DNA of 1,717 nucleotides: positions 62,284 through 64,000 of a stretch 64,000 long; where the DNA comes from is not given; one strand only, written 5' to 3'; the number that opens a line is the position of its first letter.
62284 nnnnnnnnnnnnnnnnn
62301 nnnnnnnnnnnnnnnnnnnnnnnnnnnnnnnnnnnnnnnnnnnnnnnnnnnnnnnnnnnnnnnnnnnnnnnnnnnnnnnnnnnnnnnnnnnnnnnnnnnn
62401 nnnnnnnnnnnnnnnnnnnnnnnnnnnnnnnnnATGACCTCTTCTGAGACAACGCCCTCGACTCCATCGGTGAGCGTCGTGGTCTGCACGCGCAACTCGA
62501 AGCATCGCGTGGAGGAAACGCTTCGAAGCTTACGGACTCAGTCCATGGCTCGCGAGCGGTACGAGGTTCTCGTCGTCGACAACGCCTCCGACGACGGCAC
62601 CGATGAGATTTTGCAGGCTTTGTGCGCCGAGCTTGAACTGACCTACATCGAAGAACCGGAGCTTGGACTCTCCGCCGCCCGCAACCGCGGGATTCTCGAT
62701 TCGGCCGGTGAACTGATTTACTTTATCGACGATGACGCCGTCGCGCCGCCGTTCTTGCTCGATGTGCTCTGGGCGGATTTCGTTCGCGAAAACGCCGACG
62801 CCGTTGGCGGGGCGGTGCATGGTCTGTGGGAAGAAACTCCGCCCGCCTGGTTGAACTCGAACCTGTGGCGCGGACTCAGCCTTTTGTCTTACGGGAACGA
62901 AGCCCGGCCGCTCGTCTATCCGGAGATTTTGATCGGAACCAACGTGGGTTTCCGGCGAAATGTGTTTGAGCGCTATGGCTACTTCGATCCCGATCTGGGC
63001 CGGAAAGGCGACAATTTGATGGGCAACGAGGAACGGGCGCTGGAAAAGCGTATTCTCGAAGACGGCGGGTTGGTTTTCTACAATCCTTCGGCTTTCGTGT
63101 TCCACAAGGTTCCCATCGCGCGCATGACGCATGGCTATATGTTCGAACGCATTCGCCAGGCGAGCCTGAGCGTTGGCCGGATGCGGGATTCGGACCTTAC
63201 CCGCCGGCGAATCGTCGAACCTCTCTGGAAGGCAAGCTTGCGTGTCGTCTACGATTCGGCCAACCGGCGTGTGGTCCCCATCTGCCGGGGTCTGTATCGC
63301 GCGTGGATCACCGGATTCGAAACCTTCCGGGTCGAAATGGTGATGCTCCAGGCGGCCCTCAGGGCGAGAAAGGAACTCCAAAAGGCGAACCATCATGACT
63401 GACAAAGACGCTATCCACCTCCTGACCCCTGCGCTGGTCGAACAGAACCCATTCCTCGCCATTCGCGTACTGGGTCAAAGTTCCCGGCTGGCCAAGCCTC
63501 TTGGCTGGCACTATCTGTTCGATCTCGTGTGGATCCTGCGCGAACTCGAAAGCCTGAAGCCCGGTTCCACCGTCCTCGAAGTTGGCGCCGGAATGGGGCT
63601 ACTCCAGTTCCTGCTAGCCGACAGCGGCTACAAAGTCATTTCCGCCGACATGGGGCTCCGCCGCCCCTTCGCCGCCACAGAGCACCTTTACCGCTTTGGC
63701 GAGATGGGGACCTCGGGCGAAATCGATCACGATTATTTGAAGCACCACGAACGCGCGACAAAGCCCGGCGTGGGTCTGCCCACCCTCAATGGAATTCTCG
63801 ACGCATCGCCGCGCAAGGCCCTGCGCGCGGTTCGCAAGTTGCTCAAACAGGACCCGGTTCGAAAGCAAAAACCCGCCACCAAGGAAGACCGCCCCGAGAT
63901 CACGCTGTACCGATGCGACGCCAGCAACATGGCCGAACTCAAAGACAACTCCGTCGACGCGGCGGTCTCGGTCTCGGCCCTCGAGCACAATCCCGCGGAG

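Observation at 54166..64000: ABC-transporter-dependent glycan cluster with three FkbM methyltransferases, an MptE-like protein and a Wzt carrying a C-terminal binding domain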

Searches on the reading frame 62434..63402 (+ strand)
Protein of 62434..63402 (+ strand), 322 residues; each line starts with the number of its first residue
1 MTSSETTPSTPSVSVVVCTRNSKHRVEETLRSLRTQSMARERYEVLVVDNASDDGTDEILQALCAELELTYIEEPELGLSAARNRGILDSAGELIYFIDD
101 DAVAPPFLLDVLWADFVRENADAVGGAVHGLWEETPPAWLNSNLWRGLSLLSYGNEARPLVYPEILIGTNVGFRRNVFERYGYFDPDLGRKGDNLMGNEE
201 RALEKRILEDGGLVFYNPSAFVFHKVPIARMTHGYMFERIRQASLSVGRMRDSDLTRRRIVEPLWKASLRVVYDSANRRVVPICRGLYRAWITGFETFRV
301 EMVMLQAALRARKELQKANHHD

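Call 6: search_protein_families(library=pfam, proteins=[window:62434-63402:+], max_evalue=0.01)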
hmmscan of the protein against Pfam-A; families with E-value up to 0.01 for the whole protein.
window:62434-63402:+ (322 aa): 4 families
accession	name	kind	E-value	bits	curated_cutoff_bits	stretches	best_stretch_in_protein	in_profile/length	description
PF00535.33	Glycos_transf_2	-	4.2e-27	95.6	23.3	1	14-181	1-167/168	Glycosyl transferase family 2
PF13641.12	Glyco_tranf_2_3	-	4e-13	50.3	27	1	11-187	1-180/230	Glycosyltransferase like family 2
PF10111.15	Glyco_tranf_2_2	-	1.6e-11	44.7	27.3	1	14-103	1-93/276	Glycosyltransferase like family 2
PF13704.12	Glyco_tranf_2_4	-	0.0019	19.1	27.5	1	20-74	1-50/98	Glycosyl transferase family 2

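Call 9: find_encoding_contigs(protein=window:62434-63402:+, flank=10000, max_places=6)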
Protein window:62434-63402:+ (322 aa): no gene with exactly this product is on record in the collection.

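Call 15: search_protein_families(library=ncbifam, proteins=[window:62434-63402:+], max_evalue=0.001)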
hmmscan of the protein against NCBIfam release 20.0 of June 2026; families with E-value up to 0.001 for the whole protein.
window:62434-63402:+ (322 aa): 22 families
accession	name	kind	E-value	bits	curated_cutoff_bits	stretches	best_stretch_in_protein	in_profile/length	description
NF038302.1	EPS_HpsE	equivalog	1.9e-28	99.3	300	1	13-255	3-253/307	hormogonium polysaccharide biosynthesis glycosyltransferase HpsE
NF041394.1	GtaseAglG_Halo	equivalog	2.9e-27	95.7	440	1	12-240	2-231/304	glucosyl-dolichyl phosphate glucuronosyltransferase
NF041875.1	EPS_EpsD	equivalog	5e-27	95.1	370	1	13-231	1-213/325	exopolysaccharide biosynthesis glycosyltransferase EpsD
TIGR03965.1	mycofact_glyco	equivalog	6.8e-27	94.5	280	1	4-225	67-281/467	mycofactocin biosynthesis glycosyltransferase MftF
NF038299.1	EPS_HpsN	equivalog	8.3e-13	48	425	1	11-127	1-118/317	hormogonium polysaccharide biosynthesis glycosyltransferase HpsN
NF007482.0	PRK10073.1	equivalog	4.6e-12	45.6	423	1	9-112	4-106/334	glycosyltransferase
NF047683.1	TeichurnBiosyTuaG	equivalog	1.7e-10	41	400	1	9-103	4-98/252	teichuronic acid biosynthesis protein TuaG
TIGR03937.1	PgaC_IcaA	equivalog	3.9e-10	39.2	422.3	1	6-120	40-154/407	poly-beta-1,6-N-acetyl-D-glucosamine synthase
TIGR04009.1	wcaE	equivalog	7.7e-10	38.5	369.2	1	14-103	4-94/248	colanic acid biosynthesis glycosyltransferase WcaE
TIGR03111.1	glyc2_xrt_Gpos1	hypoth_equivalog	1.8e-08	33.6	363.95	1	7-105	45-145/439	TIGR03111 family XrtG-associated glycosyltransferase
TIGR04283.1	glyco_like_mftF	equivalog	2.3e-08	33.9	182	1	13-116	1-97/221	TIGR04283 family arsenosugar biosynthesis glycosyltransferase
NF050050.1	ProtGlycPglI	equivalog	7.7e-08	32.1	500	1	11-102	2-94/306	GalNAc(5)-diNAcBac-PP-undecaprenol beta-1,3-glucosyltransferase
NF045692.1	OglycostaseCruG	equivalog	2e-07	30.3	600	1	9-63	39-91/386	2'-O-glycosyltransferase CruG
TIGR03469.1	HpnB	hypoth_equivalog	8e-07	28.4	379.25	1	7-67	40-99/386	hopene-associated glycosyltransferase HpnB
NF010496.0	PRK13915.1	equivalog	8.6e-07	28.3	262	1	11-104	31-129/307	glucosyl-3-phosphoglycerate synthase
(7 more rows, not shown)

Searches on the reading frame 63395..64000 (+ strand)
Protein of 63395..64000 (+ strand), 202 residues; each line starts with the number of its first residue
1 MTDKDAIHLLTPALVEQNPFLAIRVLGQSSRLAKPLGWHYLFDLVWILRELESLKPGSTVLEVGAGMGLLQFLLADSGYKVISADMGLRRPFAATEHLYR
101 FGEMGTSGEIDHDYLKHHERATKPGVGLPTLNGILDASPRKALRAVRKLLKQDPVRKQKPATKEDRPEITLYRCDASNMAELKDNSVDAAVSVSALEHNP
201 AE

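Call 6: search_protein_families(library=pfam, proteins=[window:63395-64000:+], max_evalue=0.01)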
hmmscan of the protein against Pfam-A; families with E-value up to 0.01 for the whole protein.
window:63395-64000:+ (202 aa): 3 families
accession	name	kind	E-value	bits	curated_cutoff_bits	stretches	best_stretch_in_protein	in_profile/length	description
PF08241.18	Methyltransf_11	-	2.9e-06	28.2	21.2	1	161-198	33-72/95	Methyltransferase domain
PF13649.12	Methyltransf_25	-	2.9e-05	25.1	27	0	158-200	37-78/97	Methyltransferase domain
PF13489.12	Methyltransf_23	-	0.0048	17.1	27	1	47-105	13-61/164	Methyltransferase domain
